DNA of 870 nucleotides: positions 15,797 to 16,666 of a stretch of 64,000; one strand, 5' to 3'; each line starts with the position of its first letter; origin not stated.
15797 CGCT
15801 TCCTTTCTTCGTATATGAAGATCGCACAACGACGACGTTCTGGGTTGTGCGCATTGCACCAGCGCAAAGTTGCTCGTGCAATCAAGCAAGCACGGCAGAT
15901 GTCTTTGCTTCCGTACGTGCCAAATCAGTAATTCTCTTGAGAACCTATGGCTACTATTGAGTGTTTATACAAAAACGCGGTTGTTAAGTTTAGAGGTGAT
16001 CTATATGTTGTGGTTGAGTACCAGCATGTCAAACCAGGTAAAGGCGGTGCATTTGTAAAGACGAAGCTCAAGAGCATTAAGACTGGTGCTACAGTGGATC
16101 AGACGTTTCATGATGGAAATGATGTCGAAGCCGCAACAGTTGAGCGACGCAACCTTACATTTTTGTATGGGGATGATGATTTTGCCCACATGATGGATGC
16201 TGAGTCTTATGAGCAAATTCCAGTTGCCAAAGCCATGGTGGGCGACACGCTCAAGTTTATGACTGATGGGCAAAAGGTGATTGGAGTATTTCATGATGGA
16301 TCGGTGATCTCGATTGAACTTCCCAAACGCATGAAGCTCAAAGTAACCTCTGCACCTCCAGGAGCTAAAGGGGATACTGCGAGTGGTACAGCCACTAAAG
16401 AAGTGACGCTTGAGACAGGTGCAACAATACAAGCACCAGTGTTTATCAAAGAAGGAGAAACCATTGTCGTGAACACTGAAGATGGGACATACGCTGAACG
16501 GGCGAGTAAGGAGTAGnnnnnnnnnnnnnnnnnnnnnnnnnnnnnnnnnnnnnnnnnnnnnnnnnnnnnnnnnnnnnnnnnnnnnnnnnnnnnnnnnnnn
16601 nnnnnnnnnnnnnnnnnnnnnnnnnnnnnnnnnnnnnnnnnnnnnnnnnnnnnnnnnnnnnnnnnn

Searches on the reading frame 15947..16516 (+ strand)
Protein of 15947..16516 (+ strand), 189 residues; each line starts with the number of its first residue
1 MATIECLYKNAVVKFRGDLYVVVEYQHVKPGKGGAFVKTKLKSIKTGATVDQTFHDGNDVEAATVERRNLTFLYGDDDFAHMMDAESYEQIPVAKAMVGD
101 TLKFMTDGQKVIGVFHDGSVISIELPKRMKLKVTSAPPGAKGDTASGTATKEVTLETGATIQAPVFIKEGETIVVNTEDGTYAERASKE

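Call 11: find_related_loci(query=window:15947-16513:+, collection=genome_contigs, flank=3000)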
Query window:15947-16513:+ (189 aa) in genome_contigs; peptide patterns used: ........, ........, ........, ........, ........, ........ (x = any residue, [..] = any of these).
432 stretches matched a pattern; 297 encode a relative of the query (tblastn E <= 1e-3); the best 80 are kept; 80 distinct loci.
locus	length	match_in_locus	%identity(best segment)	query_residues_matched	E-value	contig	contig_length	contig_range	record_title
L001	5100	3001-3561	49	1-187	4e-55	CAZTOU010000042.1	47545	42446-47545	MAG TPA_asm: uncultured Spirochaetales bacterium isolate binchicken_co142_37 genome assembly, contig: NODE_2040_length_4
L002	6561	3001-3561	48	1-187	5e-54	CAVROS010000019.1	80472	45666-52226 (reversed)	MAG: uncultured delta proteobacterium isolate MFD03804.bin.2.110 genome assembly, contig: contig_42199, whole genome sho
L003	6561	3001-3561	47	1-187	3e-52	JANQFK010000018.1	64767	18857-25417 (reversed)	MAG: Myxococcota bacterium isolate PL23a_bin.83 k99_5570875, whole genome shotgun sequence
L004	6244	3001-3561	45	1-187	5e-52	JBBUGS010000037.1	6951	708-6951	MAG: Patescibacteria group bacterium isolate H41-bin179_1 H41_bin179_1_000000000037, whole genome shotgun sequence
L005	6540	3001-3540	45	8-187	3e-50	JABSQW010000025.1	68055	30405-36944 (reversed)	MAG: Myxococcales bacterium isolate DT_70 DT-Myxococcota-2_scaffold_25, whole genome shotgun sequence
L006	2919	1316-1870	46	1-185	3e-50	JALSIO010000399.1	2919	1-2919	MAG: Myxococcales bacterium isolate 354-166_metabat2_scaf2bin.036 354-166_scaffold_28832_c1, whole genome shotgun sequen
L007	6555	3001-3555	45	1-186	3e-49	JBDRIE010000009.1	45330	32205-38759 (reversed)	MAG: Nitrospirota bacterium isolate MEGAHIT-group-1.569 k141_4494788, whole genome shotgun sequence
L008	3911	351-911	44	1-187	2e-49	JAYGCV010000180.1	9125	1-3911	MAG: Myxococcota bacterium isolate OC6_4000m_MAG_158 OC6_4000m_contig_3810359, whole genome shotgun sequence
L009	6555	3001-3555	42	1-185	4e-49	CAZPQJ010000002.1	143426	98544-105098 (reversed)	MAG TPA_asm: uncultured Gammaproteobacteria bacterium isolate SRP342105_co1_419 genome assembly, contig: NODE_128_length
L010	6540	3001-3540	44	8-187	5e-47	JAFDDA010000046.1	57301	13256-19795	MAG: Deltaproteobacteria bacterium isolate Meg19_02_Bin_151 Meg19_02_Bin_151_scaffold_883, whole genome shotgun sequence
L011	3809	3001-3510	47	17-187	7e-47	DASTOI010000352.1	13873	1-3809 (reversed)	MAG TPA_asm: Myxococcota bacterium isolate SMAG_U2166 k141_102731, whole genome shotgun sequence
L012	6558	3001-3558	42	1-187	5e-47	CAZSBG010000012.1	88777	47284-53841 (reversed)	MAG TPA_asm: uncultured Cytophagia bacterium isolate SRP141376_co4_290 genome assembly, contig: NODE_411_length_88777_co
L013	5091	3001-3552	44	1-185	2e-46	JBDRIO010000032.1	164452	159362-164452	MAG: Candidatus Eisenbacteria bacterium isolate MEGAHIT-group-1.590 k141_7036784, whole genome shotgun sequence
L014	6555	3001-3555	44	1-186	7e-46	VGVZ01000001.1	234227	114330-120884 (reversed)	MAG: Ignavibacteria bacterium isolate K_DeepCast_100m_m2_316 K_DeepCast_100m_m2_316_Ga0194127_10000016, whole genome sho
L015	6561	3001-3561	43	1-186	1e-45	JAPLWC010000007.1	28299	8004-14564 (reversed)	MAG: Candidatus Gottesmanbacteria bacterium isolate LacPavin_0920_SED3_MAG_47_8 LacPavin_0920_SED3_scaffold_757755, whol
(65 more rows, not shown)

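Call 13: find_encoding_contigs(protein=window:15947-16516:+, flank=3000, max_places=10)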
Protein window:15947-16516:+ (189 aa): 5 contigs read that carry it; 3 places shown.
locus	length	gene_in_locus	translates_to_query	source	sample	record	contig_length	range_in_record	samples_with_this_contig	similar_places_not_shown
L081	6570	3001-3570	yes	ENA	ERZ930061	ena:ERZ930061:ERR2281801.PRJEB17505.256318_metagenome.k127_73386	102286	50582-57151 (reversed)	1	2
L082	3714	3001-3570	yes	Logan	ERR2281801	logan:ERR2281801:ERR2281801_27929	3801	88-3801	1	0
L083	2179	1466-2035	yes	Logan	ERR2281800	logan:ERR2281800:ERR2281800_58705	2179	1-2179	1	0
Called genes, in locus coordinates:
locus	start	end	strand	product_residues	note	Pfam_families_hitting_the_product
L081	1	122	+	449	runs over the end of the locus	PF01476:LysM, PF23473:LysM3_LYK4_5 (weak), PF01476:LysM, PF01551:Peptidase_M23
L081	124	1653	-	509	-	PF13541:ChlI, PF00158:Sigma54_activat (faint), PF00493:MCM (faint), PF01078:Mg_chelatase, PF05496:RuvB_N (faint), PF00004:AAA (faint), PF07728:AAA_5, PF13335:Mg_chelatase_C, +1 more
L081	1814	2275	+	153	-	PF01250:Ribosomal_S6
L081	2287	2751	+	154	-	PF00436:SSB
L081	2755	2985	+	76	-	PF01084:Ribosomal_S18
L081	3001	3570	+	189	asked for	PF08207:EFP_N, PF01132:EFP, PF09285:Elong-fact-P_C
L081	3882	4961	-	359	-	PF00154:RecA_N, PF06745:ATPase (faint), PF08423:Rad51, PF13481:AAA_25 (faint), PF27531:MT3502_N (weak), PF00005:ABC_tran (faint), PF02283:CobU (weak), PF21096:RecA_C, +1 more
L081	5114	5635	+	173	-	-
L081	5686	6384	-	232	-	PF13413:HTH_25, PF09136:Glucodextran_B (weak)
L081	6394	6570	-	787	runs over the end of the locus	PF13491:FtsK_4TM, PF17854:FtsK_alpha, PF01580:FtsK_SpoIIIE, PF09397:FtsK_gamma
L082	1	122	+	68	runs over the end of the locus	?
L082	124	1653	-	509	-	PF13541:ChlI, PF00158:Sigma54_activat (faint), PF00493:MCM (faint), PF01078:Mg_chelatase, PF05496:RuvB_N (faint), PF00004:AAA (faint), PF07728:AAA_5, PF13335:Mg_chelatase_C, +1 more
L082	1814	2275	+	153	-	PF01250:Ribosomal_S6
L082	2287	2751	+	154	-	PF00436:SSB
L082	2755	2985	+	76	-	PF01084:Ribosomal_S18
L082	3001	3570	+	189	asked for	PF08207:EFP_N, PF01132:EFP, PF09285:Elong-fact-P_C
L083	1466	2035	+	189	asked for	PF08207:EFP_N, PF01132:EFP, PF09285:Elong-fact-P_C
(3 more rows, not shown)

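Call 14: find_related_loci(query=window:15947-16513:+, collection=metagenome_contigs, flank=2500)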
Query window:15947-16513:+ (189 aa) in metagenome_contigs; peptide patterns used: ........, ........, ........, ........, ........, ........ (x = any residue, [..] = any of these).
600 stretches matched a pattern (row limit reached: there are more); 492 encode a relative of the query (tblastn E <= 1e-3); the best 80 are kept; 80 distinct loci.
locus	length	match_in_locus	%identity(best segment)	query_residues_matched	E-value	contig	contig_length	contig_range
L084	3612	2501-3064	49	1-188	6e-59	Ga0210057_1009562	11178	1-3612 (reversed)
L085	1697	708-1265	45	1-186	1e-56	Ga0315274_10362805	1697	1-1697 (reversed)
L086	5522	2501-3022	50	13-187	7e-55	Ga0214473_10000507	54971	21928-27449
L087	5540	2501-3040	49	8-187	6e-54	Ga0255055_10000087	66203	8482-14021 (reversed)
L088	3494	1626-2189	44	1-188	3e-53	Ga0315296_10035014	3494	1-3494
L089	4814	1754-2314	47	1-187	8e-53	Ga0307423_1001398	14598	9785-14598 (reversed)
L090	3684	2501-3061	45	1-187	3e-52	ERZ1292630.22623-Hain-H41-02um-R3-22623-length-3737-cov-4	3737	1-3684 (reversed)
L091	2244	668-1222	48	1-185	2e-52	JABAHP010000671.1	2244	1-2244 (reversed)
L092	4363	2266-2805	45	8-187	1e-50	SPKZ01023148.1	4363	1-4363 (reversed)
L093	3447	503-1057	46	1-185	2e-50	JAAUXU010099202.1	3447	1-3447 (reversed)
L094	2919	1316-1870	46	1-185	2e-50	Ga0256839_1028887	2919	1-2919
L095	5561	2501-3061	45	1-187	5e-50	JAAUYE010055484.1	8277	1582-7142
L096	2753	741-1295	46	1-185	3e-50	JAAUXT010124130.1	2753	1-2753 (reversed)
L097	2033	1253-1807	46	1-185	8e-51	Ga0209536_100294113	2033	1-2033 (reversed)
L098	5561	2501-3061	44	1-187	1e-49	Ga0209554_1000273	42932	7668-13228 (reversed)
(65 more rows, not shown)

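Call 75: find_homologous_proteins(query=window:15947-16513:+, max_evalue=1e-40)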
Query window:15947-16513:+ (189 aa): 3285 proteins with E <= 1e-40 among 8000 candidates; the best 120 are listed.
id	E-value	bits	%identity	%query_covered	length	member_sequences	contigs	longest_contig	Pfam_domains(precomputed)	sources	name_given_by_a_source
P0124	3.2e-118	410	100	100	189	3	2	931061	PF09285.18,PF01132.28,PF08207.19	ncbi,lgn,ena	-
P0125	1.0e-85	304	71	99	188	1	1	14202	PF09285.18,PF01132.28,PF08207.19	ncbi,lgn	-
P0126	1.4e-85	304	74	99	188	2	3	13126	PF09285.18,PF01132.28,PF08207.19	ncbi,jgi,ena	-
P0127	4.2e-84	299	71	99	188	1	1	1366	PF09285.18,PF01132.28,PF08207.19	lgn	-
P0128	7.6e-82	291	68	99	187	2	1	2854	PF09285.18,PF01132.28,PF08207.19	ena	-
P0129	1.4e-52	196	48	98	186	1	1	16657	PF09285.18,PF01132.28,PF08207.19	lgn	-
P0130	1.3e-51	193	49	99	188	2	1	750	PF09285.18,PF01132.28,PF08207.19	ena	-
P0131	1.9e-50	189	47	98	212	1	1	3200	PF09285.18,PF01132.28,PF08207.19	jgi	jgi:elongation factor P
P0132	9.7e-50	187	45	99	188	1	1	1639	PF09285.18,PF01132.28,PF08207.19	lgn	-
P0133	1.3e-49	186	52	91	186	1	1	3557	PF09285.18,PF01132.28,PF08207.19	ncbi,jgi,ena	-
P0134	1.5e-49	186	51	93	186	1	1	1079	PF09285.18,PF01132.28,PF08207.19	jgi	jgi:elongation factor P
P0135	3.6e-49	185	48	99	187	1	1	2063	PF09285.18,PF01132.28,PF08207.19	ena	-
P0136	3.8e-49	185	50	94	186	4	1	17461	PF09285.18,PF01132.28,PF08207.19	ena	-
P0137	1.1e-48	183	49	95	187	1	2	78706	PF09285.18,PF01132.28,PF08207.19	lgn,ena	-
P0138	1.1e-48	183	49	95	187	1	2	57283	PF09285.18,PF01132.28,PF08207.19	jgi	-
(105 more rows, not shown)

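Call 76: find_encoding_contigs(protein=P0125, flank=4000, max_places=3)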
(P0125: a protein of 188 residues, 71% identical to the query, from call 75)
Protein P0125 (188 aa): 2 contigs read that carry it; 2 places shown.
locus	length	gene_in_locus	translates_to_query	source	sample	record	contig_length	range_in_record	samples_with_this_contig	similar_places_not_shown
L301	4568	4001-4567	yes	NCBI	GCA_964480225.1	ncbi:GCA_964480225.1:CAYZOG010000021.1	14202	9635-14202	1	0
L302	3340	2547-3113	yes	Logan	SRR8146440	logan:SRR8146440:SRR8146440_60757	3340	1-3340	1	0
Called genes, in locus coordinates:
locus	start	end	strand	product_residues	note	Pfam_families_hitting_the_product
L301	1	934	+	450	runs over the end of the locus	PF01476:LysM, PF23473:LysM3_LYK4_5 (weak), PF01476:LysM, PF01551:Peptidase_M23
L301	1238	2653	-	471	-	PF13541:ChlI, PF01078:Mg_chelatase, PF07728:AAA_5 (faint), PF13335:Mg_chelatase_C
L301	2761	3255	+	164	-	PF01250:Ribosomal_S6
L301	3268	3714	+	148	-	PF00436:SSB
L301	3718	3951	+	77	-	PF01084:Ribosomal_S18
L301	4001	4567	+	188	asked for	PF08207:EFP_N, PF01132:EFP, PF09285:Elong-fact-P_C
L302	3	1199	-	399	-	?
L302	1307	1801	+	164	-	PF01250:Ribosomal_S6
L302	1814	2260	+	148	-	PF00436:SSB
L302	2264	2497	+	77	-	PF01084:Ribosomal_S18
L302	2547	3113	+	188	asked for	PF08207:EFP_N, PF01132:EFP, PF09285:Elong-fact-P_C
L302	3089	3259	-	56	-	-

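Call 77: find_encoding_contigs(protein=P0127, flank=4000, max_places=3)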
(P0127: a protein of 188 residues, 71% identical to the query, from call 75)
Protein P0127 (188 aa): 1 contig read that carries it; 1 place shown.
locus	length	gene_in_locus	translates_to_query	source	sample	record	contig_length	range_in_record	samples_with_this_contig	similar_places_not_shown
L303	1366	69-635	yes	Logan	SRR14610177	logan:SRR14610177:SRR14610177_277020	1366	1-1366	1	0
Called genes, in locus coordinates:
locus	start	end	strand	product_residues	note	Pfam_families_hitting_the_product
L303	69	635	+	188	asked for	PF08207:EFP_N, PF01132:EFP, PF09285:Elong-fact-P_C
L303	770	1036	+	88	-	-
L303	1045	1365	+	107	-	?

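Call 78: find_encoding_contigs(protein=P0128, flank=4000, max_places=3)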
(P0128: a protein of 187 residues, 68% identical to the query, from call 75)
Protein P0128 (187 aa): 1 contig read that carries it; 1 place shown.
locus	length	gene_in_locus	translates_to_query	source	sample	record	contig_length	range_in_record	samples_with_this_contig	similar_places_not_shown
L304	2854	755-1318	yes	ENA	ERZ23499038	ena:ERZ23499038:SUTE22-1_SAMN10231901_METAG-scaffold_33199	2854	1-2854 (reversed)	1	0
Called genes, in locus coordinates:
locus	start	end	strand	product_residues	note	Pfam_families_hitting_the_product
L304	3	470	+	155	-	?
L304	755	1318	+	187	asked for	PF08207:EFP_N, PF01132:EFP, PF09285:Elong-fact-P_C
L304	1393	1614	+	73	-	-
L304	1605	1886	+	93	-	PF05016:ParE_toxin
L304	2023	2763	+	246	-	-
